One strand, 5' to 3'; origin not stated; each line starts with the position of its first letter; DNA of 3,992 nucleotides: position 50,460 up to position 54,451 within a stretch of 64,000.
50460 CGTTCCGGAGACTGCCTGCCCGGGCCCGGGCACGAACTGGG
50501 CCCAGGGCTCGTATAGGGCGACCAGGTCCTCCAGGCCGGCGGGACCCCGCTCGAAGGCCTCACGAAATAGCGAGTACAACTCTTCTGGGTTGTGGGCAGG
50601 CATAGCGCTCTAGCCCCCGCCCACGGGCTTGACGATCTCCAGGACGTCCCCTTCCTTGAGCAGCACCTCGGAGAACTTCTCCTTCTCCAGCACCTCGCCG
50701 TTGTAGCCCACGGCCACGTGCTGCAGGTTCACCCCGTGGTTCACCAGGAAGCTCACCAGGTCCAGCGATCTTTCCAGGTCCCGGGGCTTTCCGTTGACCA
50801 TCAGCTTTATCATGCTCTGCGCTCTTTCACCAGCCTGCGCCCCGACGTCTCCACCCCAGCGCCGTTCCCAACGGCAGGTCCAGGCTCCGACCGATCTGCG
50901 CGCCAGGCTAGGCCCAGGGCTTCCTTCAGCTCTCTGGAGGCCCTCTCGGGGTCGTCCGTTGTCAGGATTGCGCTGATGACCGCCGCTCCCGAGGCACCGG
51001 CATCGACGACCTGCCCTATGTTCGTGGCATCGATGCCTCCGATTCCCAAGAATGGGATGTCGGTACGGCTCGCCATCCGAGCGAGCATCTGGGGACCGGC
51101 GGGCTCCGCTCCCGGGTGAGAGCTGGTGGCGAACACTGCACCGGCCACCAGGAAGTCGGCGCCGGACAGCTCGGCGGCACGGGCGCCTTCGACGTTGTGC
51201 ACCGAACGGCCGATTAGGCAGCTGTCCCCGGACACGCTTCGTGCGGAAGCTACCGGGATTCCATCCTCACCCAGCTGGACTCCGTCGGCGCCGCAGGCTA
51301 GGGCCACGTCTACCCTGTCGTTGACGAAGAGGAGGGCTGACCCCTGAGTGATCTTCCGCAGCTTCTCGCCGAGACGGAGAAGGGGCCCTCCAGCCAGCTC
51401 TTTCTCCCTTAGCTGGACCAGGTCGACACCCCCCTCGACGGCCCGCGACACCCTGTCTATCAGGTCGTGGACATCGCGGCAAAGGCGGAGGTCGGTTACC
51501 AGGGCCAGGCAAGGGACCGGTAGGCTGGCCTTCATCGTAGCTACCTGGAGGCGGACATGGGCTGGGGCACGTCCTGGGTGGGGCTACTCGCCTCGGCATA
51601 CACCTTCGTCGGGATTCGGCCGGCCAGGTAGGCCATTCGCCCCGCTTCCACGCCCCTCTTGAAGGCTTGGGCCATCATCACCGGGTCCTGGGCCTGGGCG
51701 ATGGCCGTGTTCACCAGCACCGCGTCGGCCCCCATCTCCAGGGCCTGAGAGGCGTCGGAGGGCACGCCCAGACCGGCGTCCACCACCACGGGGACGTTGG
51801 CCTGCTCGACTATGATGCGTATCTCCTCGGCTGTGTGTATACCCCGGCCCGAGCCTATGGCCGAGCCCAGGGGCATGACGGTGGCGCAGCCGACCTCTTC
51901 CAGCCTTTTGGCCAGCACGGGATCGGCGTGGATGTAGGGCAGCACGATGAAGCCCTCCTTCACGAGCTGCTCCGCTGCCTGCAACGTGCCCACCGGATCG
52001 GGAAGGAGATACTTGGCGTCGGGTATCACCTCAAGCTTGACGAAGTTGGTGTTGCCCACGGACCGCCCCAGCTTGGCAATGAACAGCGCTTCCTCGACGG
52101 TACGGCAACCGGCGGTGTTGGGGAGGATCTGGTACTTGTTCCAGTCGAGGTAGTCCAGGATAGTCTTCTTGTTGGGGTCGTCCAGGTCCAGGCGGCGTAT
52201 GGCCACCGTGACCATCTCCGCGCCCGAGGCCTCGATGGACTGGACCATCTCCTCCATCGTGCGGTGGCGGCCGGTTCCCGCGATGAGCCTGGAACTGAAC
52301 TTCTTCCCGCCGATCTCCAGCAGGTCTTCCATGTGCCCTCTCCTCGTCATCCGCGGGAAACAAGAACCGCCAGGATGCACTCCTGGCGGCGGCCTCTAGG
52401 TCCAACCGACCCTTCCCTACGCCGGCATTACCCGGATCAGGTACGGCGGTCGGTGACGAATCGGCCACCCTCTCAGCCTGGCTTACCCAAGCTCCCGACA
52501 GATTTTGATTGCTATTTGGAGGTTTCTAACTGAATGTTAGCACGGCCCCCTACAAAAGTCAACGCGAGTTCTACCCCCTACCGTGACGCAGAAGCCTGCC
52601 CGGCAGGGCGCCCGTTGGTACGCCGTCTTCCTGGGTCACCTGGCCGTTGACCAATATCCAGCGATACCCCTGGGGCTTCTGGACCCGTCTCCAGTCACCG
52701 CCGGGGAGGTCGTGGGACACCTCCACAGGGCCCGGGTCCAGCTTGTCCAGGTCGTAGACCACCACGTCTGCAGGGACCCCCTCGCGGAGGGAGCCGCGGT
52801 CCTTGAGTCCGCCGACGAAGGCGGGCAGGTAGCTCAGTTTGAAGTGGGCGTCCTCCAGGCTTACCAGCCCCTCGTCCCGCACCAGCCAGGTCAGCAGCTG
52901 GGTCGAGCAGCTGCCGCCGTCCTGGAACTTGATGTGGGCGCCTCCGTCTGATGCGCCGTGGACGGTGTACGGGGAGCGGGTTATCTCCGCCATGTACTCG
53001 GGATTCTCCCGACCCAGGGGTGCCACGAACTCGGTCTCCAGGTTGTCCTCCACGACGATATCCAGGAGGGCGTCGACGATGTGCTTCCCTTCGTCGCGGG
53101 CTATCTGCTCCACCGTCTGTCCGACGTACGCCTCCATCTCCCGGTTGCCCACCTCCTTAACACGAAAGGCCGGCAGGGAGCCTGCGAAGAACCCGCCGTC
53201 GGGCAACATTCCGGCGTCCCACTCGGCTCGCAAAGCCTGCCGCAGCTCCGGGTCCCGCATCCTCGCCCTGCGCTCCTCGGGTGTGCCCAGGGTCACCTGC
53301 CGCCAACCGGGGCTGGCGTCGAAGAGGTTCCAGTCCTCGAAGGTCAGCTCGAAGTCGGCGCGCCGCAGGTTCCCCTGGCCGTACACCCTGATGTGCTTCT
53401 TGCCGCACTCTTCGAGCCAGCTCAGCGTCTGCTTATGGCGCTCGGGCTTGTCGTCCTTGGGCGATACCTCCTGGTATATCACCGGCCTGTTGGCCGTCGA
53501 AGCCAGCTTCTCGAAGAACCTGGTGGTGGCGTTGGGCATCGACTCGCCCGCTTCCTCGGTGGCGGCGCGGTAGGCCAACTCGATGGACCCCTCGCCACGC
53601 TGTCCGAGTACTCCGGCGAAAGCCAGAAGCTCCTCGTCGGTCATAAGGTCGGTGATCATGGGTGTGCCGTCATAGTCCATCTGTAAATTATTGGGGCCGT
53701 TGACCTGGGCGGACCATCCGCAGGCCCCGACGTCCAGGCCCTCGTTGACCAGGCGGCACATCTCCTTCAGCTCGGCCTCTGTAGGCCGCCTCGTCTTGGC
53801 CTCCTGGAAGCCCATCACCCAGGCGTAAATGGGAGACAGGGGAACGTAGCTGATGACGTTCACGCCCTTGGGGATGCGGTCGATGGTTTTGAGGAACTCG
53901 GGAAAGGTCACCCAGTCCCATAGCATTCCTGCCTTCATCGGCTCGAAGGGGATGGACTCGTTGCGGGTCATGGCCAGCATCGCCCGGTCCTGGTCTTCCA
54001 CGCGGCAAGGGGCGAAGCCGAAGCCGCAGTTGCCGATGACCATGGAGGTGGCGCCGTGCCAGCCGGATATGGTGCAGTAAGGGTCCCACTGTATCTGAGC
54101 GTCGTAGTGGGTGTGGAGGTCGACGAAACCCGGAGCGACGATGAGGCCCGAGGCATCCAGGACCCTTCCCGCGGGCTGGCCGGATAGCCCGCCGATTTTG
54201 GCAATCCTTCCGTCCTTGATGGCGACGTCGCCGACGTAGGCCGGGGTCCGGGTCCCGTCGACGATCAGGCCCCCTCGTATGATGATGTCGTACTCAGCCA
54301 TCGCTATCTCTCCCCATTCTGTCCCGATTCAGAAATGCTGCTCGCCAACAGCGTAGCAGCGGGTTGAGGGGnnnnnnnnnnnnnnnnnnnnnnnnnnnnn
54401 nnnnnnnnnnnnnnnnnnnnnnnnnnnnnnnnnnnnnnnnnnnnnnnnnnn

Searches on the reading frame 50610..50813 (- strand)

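Call 50: search_protein_families(library=pfam, proteins=[window:50610-50813:-], max_evalue=0.00001)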
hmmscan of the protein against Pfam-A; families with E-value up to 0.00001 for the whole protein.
window:50610-50813:- (67 aa): 1 family
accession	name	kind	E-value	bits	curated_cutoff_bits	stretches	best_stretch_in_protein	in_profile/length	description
PF02597.26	ThiS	-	3.9e-09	37.4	22.5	1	6-67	3-76/76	ThiS family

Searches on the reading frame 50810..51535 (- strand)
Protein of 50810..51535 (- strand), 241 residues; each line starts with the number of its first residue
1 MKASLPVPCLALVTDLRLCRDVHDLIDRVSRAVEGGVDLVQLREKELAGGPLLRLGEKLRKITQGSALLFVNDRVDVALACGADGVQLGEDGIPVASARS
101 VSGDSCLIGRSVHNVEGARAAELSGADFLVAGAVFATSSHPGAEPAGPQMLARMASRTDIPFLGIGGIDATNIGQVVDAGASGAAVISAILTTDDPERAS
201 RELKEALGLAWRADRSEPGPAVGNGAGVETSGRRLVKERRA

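Call 50: search_protein_families(library=pfam, proteins=[window:50810-51535:-], max_evalue=0.00001)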
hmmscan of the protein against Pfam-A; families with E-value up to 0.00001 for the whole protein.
window:50810-51535:- (241 aa): 1 family
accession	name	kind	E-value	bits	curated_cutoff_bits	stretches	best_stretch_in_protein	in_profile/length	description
PF02581.23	TMP-TENI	-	5.8e-52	176.1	27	1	11-190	2-180/180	Thiamine monophosphate synthase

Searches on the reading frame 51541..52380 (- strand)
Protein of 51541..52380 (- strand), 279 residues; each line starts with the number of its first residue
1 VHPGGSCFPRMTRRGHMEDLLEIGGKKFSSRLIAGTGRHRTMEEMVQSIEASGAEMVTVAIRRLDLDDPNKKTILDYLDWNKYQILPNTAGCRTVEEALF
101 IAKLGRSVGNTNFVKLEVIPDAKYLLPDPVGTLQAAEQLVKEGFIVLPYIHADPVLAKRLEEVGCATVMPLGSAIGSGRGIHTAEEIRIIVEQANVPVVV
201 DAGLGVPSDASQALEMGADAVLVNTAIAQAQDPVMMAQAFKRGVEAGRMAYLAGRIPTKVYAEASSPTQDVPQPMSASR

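Call 50: search_protein_families(library=pfam, proteins=[window:51541-52380:-], max_evalue=0.00001)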
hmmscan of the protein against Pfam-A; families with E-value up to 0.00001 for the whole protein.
window:51541-52380:- (279 aa): 1 family
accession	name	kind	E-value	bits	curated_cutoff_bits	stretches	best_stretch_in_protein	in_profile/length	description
PF05690.20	ThiG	-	1.3e-111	372.3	23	1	22-267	1-247/247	Thiazole biosynthesis protein ThiG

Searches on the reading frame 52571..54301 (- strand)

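Call 50: search_protein_families(library=pfam, proteins=[window:52571-54301:-], max_evalue=0.00001)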
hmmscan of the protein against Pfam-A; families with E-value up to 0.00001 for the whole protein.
window:52571-54301:- (576 aa): 1 family
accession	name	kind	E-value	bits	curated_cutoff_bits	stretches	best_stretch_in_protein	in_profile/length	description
PF07969.17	Amidohydro_3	-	2.3e-19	70.7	29.7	1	46-554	1-469/472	Amidohydrolase family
